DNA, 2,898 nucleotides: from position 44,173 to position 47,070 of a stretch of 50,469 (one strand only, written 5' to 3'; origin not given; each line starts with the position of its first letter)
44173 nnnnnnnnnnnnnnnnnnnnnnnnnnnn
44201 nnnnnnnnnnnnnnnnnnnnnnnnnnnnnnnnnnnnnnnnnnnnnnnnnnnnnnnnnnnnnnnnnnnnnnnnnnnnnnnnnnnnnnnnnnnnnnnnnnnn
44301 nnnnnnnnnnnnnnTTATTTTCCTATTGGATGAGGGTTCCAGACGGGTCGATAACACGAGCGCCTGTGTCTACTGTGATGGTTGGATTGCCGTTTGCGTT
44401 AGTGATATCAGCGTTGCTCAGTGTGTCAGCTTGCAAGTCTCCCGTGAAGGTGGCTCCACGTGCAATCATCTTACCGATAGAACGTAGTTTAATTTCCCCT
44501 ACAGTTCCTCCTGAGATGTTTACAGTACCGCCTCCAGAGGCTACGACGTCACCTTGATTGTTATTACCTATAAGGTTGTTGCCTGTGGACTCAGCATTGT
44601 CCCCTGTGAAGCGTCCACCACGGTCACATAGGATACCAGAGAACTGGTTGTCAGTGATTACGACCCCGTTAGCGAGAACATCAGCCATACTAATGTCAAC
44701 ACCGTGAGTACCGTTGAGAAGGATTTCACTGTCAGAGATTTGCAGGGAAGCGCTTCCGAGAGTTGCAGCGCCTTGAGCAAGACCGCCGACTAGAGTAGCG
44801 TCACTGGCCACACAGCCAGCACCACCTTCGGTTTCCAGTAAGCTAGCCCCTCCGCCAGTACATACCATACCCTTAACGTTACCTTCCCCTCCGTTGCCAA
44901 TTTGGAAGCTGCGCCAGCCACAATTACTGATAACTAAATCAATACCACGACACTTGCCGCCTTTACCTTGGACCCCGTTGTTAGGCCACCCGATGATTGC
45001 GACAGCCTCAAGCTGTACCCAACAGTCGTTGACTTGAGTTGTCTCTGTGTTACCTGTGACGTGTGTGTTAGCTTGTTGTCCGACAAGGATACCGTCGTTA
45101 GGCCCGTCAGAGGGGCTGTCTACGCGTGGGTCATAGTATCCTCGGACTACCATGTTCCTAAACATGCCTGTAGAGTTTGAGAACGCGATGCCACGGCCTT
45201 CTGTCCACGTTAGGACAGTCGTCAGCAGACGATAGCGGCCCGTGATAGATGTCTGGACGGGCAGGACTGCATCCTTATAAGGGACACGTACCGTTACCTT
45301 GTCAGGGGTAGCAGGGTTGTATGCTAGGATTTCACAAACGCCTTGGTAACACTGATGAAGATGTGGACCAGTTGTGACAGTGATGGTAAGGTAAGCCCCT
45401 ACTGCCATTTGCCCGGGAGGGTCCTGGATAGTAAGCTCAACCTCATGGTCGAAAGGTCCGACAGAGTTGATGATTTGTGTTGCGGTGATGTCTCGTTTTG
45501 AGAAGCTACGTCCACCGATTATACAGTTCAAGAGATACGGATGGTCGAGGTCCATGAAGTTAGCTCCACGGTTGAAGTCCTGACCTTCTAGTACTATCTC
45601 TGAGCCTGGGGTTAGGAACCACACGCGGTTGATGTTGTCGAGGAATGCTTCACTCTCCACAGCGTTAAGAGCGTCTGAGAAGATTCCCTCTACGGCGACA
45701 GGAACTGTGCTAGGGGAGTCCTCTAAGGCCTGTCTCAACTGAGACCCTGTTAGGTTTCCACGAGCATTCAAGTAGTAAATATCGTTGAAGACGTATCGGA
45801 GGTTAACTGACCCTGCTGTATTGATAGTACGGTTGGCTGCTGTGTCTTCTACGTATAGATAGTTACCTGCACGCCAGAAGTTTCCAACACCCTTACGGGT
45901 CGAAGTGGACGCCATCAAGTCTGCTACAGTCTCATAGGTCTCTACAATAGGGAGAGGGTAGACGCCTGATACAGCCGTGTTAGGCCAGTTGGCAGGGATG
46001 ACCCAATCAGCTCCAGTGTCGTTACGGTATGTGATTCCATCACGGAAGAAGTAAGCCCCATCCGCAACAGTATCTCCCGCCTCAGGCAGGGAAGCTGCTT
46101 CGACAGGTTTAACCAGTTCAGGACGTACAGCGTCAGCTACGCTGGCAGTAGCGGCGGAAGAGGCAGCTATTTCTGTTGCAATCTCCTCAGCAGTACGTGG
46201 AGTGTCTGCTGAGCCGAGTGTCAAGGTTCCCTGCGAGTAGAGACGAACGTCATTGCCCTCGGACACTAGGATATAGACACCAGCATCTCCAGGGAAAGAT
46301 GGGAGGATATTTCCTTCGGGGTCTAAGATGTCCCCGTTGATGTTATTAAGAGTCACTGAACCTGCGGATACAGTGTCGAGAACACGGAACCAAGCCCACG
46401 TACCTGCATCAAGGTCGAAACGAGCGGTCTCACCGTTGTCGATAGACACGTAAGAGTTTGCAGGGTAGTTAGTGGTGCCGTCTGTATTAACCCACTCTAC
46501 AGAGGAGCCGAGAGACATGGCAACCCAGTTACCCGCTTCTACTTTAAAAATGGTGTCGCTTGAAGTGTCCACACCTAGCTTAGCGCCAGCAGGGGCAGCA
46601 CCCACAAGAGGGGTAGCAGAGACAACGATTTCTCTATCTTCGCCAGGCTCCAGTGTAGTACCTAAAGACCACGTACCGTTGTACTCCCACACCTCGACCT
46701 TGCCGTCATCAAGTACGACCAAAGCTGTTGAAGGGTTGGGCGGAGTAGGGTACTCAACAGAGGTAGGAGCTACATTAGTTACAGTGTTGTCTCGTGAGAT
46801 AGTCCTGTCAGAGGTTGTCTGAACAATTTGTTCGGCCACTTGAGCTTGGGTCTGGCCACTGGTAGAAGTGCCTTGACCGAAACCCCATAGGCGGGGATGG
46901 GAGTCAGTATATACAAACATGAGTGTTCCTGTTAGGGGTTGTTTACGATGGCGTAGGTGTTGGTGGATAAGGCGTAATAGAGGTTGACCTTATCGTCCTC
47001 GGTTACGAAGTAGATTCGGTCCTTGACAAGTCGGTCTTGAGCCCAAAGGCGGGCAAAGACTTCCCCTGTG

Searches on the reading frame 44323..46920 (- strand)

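Call 12: search_protein_families(library=pfam, proteins=[window:44323-46920:-], max_evalue=0.01)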
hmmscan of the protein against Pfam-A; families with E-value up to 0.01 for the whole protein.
window:44323-46920:- (865 aa): 2 families
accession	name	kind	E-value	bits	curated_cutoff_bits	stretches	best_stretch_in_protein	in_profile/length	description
PF13229.12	Beta_helix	-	0.0002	21.5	25.9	1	657-806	11-157/158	Right handed beta helix region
PF06744.18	IcmF_C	-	0.0067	17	26.7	0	156-183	47-76/106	Type VI secretion protein IcmF C2-like domain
